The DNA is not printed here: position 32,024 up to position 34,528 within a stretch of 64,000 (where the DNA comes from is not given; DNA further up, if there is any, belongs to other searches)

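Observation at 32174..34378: Ammonium-transporter channel fused to a chemoreceptor signalling domain (Amt::MCP), IS-flanked and AT-rich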

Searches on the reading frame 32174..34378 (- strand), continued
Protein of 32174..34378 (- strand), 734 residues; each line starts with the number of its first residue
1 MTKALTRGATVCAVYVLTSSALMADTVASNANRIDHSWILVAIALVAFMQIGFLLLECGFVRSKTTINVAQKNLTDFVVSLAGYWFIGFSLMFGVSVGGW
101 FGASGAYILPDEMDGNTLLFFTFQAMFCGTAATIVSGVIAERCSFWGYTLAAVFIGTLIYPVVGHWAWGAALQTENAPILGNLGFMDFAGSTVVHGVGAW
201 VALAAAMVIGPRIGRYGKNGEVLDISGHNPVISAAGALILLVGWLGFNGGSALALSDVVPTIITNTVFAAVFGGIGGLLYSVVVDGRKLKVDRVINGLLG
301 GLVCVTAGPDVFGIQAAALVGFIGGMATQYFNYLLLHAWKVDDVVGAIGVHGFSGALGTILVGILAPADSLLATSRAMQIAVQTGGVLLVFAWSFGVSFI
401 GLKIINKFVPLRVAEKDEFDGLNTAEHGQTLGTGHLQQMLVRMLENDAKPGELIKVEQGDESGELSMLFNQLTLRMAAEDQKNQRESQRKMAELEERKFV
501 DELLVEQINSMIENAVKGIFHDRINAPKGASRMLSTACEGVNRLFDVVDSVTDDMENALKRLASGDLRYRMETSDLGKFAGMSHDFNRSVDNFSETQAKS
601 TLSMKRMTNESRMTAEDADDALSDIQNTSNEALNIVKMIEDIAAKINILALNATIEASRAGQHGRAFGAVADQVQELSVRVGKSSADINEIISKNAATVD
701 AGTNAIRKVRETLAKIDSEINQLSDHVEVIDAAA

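Call 27: find_encoding_contigs(protein=P0013, flank=10000, max_places=2)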
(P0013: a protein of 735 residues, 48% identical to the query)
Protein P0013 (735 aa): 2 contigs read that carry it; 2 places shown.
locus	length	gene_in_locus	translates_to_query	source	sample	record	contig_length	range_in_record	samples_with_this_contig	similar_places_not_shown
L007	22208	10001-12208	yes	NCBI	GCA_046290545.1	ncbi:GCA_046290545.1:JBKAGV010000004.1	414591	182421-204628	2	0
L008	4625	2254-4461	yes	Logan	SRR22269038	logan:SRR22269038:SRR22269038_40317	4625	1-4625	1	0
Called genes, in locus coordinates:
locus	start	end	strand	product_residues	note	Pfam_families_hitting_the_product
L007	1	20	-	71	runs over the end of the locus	PF06620:DUF1150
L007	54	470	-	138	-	PF00011:HSP20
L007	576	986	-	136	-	PF09945:DUF2177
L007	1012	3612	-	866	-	-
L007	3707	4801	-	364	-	PF21102:DprA_N, PF02481:DNA_processg_A, PF17782:WHD_DprA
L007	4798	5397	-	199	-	PF02660:G3P_acyltransf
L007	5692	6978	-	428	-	PF07969:Amidohydro_3 (faint), PF12890:DHOase, PF01979:Amidohydro_1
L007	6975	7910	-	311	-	PF02729:OTCace_N, PF00185:OTCace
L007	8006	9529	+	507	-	PF04244:DPRP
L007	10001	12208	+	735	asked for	PF00909:Ammonium_transp, PF00015:MCPsignal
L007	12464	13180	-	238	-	PF01435:Peptidase_M48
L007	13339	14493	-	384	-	PF00067:p450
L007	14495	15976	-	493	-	PF07364:DUF1485, PF07171:MlrC_C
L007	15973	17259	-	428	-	PF01546:Peptidase_M20, PF07687:M20_dimer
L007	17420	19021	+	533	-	PF00496:SBP_bac_5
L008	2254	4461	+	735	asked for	PF00909:Ammonium_transp, PF00015:MCPsignal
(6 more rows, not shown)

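Call 28: find_encoding_contigs(protein=P0009, flank=10000, max_places=2)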
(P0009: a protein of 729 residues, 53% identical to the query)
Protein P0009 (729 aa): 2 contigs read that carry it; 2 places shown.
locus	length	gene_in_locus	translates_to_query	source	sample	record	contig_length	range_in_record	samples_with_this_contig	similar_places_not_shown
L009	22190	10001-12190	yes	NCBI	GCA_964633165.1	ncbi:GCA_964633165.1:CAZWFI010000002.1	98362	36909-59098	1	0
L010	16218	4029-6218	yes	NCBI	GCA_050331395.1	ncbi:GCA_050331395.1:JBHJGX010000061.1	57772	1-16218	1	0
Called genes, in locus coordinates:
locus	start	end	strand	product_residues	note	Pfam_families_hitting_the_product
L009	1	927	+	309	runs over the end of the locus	PF09296:NUDIX-like, PF09297:Zn_ribbon_NUD, PF00293:NUDIX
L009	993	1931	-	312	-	PF01758:SBF (weak)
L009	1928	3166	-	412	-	PF01266:DAO, PF07992:Pyr_redox_2 (faint)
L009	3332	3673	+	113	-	PF11015:DUF2853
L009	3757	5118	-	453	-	PF04055:Radical_SAM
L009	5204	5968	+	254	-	PF00027:cNMP_binding, PF13545:HTH_Crp_2, PF00325:Crp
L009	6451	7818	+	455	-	PF11376:DUF3179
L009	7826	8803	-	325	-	-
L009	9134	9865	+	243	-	PF07277:SapC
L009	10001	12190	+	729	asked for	PF00909:Ammonium_transp, PF00015:MCPsignal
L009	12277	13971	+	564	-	PF02310:B12-binding, PF04055:Radical_SAM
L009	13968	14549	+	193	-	PF02830:V4R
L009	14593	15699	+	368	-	PF22020:RlmL_1st, PF01170:UPF0020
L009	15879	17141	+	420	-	PF07690:MFS_1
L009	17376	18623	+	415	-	PF04851:ResIII (weak), PF00270:DEAD, PF13245:AAA_19 (faint), PF00271:Helicase_C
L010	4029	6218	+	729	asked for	PF00909:Ammonium_transp, PF00015:MCPsignal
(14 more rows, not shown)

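Call 39: find_encoding_contigs(protein=P0002, flank=10000, max_places=4)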
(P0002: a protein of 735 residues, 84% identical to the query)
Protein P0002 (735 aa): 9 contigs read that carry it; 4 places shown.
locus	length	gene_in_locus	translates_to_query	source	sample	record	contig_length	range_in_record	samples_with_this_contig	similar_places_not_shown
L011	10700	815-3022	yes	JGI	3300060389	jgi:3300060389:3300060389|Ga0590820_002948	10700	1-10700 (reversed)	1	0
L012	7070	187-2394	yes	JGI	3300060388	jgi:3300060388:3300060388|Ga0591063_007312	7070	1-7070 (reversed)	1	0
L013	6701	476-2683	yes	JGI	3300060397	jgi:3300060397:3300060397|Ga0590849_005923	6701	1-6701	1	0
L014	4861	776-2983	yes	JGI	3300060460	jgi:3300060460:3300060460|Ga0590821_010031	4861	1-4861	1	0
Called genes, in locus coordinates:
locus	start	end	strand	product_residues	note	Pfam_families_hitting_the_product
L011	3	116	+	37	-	?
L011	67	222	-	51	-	-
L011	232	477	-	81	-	-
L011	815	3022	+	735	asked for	PF00909:Ammonium_transp, PF00015:MCPsignal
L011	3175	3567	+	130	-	-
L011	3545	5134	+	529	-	PF00278:Orn_DAP_Arg_deC, PF02784:Orn_Arg_deC_N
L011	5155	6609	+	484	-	-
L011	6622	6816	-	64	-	-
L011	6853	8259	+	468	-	PF07969:Amidohydro_3 (weak), PF01979:Amidohydro_1, PF07969:Amidohydro_3 (weak)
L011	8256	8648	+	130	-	PF00903:Glyoxalase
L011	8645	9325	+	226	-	PF01177:Asp_Glu_race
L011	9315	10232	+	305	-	PF00701:DHDPS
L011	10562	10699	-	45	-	?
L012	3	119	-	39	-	?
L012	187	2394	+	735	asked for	PF00909:Ammonium_transp, PF00015:MCPsignal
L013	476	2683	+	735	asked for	PF00909:Ammonium_transp, PF00015:MCPsignal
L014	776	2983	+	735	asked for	PF00909:Ammonium_transp, PF00015:MCPsignal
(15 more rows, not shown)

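Call 40: find_encoding_contigs(protein=P0005, flank=10000, max_places=2)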
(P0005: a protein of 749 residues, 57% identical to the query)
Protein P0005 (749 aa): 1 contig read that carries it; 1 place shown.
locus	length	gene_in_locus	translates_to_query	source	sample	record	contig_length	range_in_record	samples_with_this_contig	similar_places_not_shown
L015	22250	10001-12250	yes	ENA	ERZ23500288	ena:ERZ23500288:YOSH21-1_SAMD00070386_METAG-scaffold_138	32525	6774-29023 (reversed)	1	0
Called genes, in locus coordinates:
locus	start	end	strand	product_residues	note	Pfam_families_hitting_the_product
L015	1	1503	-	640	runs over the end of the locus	PF00990:GGDEF, PF00563:EAL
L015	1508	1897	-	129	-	-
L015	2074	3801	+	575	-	PF00920:ILVD_EDD_N, PF24877:ILV_EDD_C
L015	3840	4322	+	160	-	PF11578:DUF3237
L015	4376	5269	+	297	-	PF05721:PhyH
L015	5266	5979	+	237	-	PF03737:RraA-like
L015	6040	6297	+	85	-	PF04380:BMFP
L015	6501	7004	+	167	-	PF10722:YbjN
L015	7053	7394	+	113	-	PF01588:tRNA_bind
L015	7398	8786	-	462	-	PF00512:HisKA, PF02518:HATPase_c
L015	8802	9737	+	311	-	PF00753:Lactamase_B, PF17778:WHD_BLACT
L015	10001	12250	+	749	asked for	PF00909:Ammonium_transp, PF18947:HAMP_2 (faint), PF00015:MCPsignal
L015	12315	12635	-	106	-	PF07345:ATPaseInh_sub_z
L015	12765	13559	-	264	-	PF00528:BPD_transp_1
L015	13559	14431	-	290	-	PF00528:BPD_transp_1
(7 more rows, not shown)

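Call 42: predict_structure(alignment_id=A1)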
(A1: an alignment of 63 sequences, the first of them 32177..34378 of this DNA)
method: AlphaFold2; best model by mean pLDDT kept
length: 734 residues; sequences in the alignment: 63
mean_pLDDT: 82.1   pTM: 0.64
mean pLDDT of the five models: 82.1, 82.0, 81.3, 79.2, 78.7
residues with pLDDT >= 90: 346; 70-90: 217; 50-70: 125; < 50: 46
segments of 3 or more residues with pLDDT < 50: 556-558, 560-568, 575-578, 585-603, 729-734
pLDDT, mean of each block of 10 residues (from residue 1): 69 66 72 91 94 94 90 92 94 94 90 89 91 93 94 95 96 92 93 96 97 90 87 96 96 92 98 97 89 96 97 97 98 96 96 98 96 94 98 98 96 92 85 67 63 64 73 82 80 73 68 62 58 60 59 50 44 50 46 36 53 75 81 84 87 85 80 86 86 82 80 74 56 41
secondary structure, 60 per line:
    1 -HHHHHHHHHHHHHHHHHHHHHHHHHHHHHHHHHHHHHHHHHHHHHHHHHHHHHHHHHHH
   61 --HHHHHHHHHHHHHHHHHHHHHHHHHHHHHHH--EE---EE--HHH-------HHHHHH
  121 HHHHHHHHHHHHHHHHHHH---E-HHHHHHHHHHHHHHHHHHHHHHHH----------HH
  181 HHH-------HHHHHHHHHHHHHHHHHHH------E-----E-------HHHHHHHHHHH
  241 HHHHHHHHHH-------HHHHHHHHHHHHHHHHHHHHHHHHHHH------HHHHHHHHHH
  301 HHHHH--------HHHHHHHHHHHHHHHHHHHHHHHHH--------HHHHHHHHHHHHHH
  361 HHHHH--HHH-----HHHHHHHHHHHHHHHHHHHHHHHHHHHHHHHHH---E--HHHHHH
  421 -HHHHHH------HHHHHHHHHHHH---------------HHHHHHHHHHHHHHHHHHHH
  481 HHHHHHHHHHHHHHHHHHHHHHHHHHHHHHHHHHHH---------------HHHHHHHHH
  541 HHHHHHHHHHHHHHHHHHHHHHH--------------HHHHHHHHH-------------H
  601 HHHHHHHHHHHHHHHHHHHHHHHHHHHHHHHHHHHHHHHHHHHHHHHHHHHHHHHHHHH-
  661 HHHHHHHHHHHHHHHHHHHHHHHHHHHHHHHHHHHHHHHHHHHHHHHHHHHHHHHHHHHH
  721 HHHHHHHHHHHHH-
elements in order (helices of 4 or more, strands of 3 or more residues): H2-60 H63-93 H115-139 H145-168 H179-183 H191-209 H230-250 H258-284 H291-305 H314-338 H347-365 H376-408 H415-420 H422-427 H434-445 H461-516 H532-563 H578-586 H600-659 H661-733

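Call 51: find_related_loci(query=A2, collection=genome_contigs, flank=8000)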
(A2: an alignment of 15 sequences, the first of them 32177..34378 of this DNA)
Query A2 (734 aa) in genome_contigs; peptide patterns used: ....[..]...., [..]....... (x = any residue, [..] = any of these).
600 stretches matched a pattern (row limit reached: there are more); 596 encode a relative of the query (tblastn E <= 1e-3); the best 80 are kept; 80 distinct loci.
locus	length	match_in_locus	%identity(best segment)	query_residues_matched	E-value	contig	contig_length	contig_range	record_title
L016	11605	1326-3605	40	10-716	4e-155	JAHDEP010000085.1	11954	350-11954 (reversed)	MAG: Rhizobiaceae bacterium isolate MAG-184 RZ_15273, whole genome shotgun sequence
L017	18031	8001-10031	39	24-732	1e-141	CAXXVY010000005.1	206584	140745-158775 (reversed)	MAG: Rhodospirillales bacterium isolate 2c1bb9af-74c6-4100-bff3-425e3d5e9a22 genome assembly, contig: contig_5, whole ge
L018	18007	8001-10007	38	32-724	1e-136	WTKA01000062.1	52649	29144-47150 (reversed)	MAG: Hyphomicrobiales bacterium isolate SS36427bin_2 NODE_62_length_52649_cov_192.454919, whole genome shotgun sequence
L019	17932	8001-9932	39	26-694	9e-131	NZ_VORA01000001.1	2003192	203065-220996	Roseibium aestuarii strain SYSU M00256-3 NODE_1_length_2003192_cov_165.599_ID_465, whole genome shotgun sequence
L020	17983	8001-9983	38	33-716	5e-129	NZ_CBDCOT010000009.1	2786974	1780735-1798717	MAG: Curvivirga sp. isolate d10fed42-78de-4935-8d9a-73f67d4635eb contig_9, whole genome shotgun sequence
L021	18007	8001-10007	37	34-727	9e-127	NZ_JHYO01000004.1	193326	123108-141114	Terasakiella pusilla DSM 6293 Q397DRAFT_scaffold00004.4_C, whole genome shotgun sequence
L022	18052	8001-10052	38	21-728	2e-125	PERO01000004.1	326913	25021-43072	MAG: Methylobacterium sp. isolate DS2.3.33 DS2_1000009_326913, whole genome shotgun sequence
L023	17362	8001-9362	48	33-484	2e-120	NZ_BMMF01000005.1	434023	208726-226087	Salinarimonas ramus strain CGMCC 1.9161 sequence05, whole genome shotgun sequence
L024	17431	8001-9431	45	9-486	9e-116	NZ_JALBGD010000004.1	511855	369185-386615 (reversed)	Stappia sp. WLB 29 Scaffold4, whole genome shotgun sequence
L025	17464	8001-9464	45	12-499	2e-115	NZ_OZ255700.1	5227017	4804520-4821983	MAG: Roseibium sp. isolate accf77fb-2be5-45e8-8836-b4da579893c1 chromosome 1, complete sequence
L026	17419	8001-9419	44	34-499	3e-114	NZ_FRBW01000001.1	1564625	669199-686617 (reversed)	Roseibium suaedae strain DSM 22153, whole genome shotgun sequence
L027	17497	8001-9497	45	4-499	3e-112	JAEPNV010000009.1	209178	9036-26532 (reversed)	MAG: Roseibium sp. isolate HXMU1420-7 NODE_9_length_209178_cov_7.789647, whole genome shotgun sequence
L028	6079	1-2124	34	80-727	4e-112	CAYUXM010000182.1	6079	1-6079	MAG TPA_asm: uncultured Rhodobacterales bacterium isolate binchicken_co334_300 genome assembly, contig: NODE_25828_lengt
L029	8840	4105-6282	33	11-725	8e-110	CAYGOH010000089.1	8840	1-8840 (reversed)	MAG TPA_asm: uncultured Sphingobium sp. isolate ERP116193_co1_356 genome assembly, contig: NODE_19429_length_8840_cov_4.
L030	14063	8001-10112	33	27-725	6e-109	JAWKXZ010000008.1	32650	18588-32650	MAG: Sphingobium sp. isolate AC1.95 AC1.95.fa-8, whole genome shotgun sequence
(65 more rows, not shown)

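Call 52: find_encoding_contigs(protein=P0051, flank=10000, max_places=1)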
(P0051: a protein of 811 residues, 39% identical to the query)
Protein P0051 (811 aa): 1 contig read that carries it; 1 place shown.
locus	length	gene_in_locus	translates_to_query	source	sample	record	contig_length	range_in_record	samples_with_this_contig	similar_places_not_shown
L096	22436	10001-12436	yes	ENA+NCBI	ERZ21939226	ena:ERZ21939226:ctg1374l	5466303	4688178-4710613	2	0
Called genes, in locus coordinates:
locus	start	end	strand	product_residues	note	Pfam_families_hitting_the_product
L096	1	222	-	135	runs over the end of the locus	-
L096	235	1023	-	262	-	PF00378:ECH_1, PF16113:ECH_2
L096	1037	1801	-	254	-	PF00994:MoCF_biosynth, PF24102:FLAD1_M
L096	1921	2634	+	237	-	PF17746:SfsA_N, PF03749:SfsA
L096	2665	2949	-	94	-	-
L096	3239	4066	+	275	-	PF00557:Peptidase_M24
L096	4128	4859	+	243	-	PF20582:UPF0758_N, PF04002:RadC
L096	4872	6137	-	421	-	PF07690:MFS_1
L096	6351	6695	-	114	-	-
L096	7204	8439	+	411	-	PF00144:Beta-lactamase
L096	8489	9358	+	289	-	PF05368:NmrA, PF13460:NAD_binding_10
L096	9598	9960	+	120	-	-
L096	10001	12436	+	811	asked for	PF00909:Ammonium_transp, PF00672:HAMP (weak), PF00015:MCPsignal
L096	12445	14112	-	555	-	PF00732:GMC_oxred_N, PF00890:FAD_binding_2 (faint), PF01266:DAO (faint), PF05199:GMC_oxred_C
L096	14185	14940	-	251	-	PF00121:TIM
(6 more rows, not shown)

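Call 53: find_encoding_contigs(protein=P0067, flank=10000, max_places=1)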
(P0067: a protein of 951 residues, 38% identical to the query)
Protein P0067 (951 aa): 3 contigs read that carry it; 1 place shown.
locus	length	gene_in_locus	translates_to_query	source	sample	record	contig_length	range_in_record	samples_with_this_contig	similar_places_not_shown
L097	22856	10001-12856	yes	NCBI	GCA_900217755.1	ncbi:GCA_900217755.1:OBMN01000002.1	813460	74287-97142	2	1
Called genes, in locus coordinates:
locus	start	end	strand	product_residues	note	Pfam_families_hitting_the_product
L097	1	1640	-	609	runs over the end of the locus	PF07715:Plug, PF00593:TonB_dep_Rec_b-barrel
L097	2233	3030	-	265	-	PF00126:HTH_1, PF03459:TOBE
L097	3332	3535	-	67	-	PF03459:TOBE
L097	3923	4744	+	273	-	PF00126:HTH_1, PF03459:TOBE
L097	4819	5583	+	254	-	PF13531:SBP_bac_11, PF01547:SBP_bac_1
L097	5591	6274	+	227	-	PF00528:BPD_transp_1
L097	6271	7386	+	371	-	PF00005:ABC_tran, PF03459:TOBE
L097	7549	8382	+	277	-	PF13531:SBP_bac_11, PF01547:SBP_bac_1 (weak)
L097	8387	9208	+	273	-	PF00528:BPD_transp_1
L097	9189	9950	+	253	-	PF00005:ABC_tran, PF13304:AAA_21 (faint)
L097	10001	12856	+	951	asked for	PF00909:Ammonium_transp, PF00672:HAMP (faint), PF18947:HAMP_2 (faint), PF00015:MCPsignal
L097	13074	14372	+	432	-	PF01547:SBP_bac_1, PF13416:SBP_bac_8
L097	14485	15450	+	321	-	PF00528:BPD_transp_1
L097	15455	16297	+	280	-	PF00528:BPD_transp_1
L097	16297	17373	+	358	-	PF03193:RsgA_GTPase (weak), PF00005:ABC_tran, PF13304:AAA_21 (faint), PF17912:OB_MalK (weak)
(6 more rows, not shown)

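Call 54: find_encoding_contigs(protein=P0028, flank=10000, max_places=1)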
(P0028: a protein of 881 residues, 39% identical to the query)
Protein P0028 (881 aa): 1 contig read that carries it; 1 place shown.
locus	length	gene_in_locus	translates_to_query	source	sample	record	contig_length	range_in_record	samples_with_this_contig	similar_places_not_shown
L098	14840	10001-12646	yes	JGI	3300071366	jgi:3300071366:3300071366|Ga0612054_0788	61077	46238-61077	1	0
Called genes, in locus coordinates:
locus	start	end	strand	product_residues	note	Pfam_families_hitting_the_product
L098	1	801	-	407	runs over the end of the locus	PF00072:Response_reg, PF01339:CheB_methylest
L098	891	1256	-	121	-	PF00072:Response_reg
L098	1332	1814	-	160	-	PF01584:CheW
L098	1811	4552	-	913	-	PF01627:Hpt, PF02895:H-kinase_dim, PF02518:HATPase_c, PF01584:CheW, PF00072:Response_reg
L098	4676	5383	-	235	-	PF10090:HPTransfase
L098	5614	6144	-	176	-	PF04945:YHS (faint)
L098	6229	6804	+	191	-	PF06577:EipA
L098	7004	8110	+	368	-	-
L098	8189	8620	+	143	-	-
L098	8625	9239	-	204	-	PF09411:PagL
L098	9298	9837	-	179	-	PF00072:Response_reg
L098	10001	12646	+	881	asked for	PF00909:Ammonium_transp, PF00672:HAMP (faint), PF18947:HAMP_2 (weak), PF00015:MCPsignal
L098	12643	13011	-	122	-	-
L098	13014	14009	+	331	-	PF01479:S4 (weak), PF00849:PseudoU_synth_2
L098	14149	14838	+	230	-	?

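Call 60: list_cluster_members(proteins=[L002:15496-16500:+, L002:17104-18396:+, L002:14325-15359:+, L002:13500-14150:-, L002:4108-5205:+, L002:8463-9809:-])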
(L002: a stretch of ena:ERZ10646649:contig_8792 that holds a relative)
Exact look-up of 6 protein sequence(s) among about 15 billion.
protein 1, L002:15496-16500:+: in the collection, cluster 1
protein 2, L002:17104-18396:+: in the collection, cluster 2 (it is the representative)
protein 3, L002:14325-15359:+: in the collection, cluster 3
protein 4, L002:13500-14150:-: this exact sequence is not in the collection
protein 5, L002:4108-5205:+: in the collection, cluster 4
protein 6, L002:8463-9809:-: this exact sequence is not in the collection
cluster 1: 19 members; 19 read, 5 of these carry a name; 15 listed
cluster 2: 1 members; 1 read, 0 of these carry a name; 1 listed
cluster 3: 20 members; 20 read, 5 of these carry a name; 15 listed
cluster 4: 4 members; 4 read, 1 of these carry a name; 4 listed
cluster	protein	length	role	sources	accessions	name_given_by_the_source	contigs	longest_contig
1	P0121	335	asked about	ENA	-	-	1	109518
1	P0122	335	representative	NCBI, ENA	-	-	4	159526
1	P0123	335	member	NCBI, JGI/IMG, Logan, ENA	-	TRAP-type C4-dicarboxylate transport system substrate-binding protein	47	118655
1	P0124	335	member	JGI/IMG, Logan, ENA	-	TRAP-type C4-dicarboxylate transport system substrate-binding protein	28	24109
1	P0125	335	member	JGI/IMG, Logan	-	TRAP-type C4-dicarboxylate transport system substrate-binding protein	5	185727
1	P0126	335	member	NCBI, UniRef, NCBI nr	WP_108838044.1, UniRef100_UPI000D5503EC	TRAP transporter substrate-binding protein DctP [Tateyamaria sp. Alg231-49] | TRAP transporter substrate-binding protein DctP n=1 Tax=Tateyamaria sp. Alg231-49 ...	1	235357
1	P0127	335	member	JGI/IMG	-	TRAP-type C4-dicarboxylate transport system substrate-binding protein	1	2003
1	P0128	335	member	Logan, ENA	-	-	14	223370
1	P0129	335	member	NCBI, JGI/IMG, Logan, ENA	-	-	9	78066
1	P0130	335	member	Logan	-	-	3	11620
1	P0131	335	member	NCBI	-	-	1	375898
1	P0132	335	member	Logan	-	-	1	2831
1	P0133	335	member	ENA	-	-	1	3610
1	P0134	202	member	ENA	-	-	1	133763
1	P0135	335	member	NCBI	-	-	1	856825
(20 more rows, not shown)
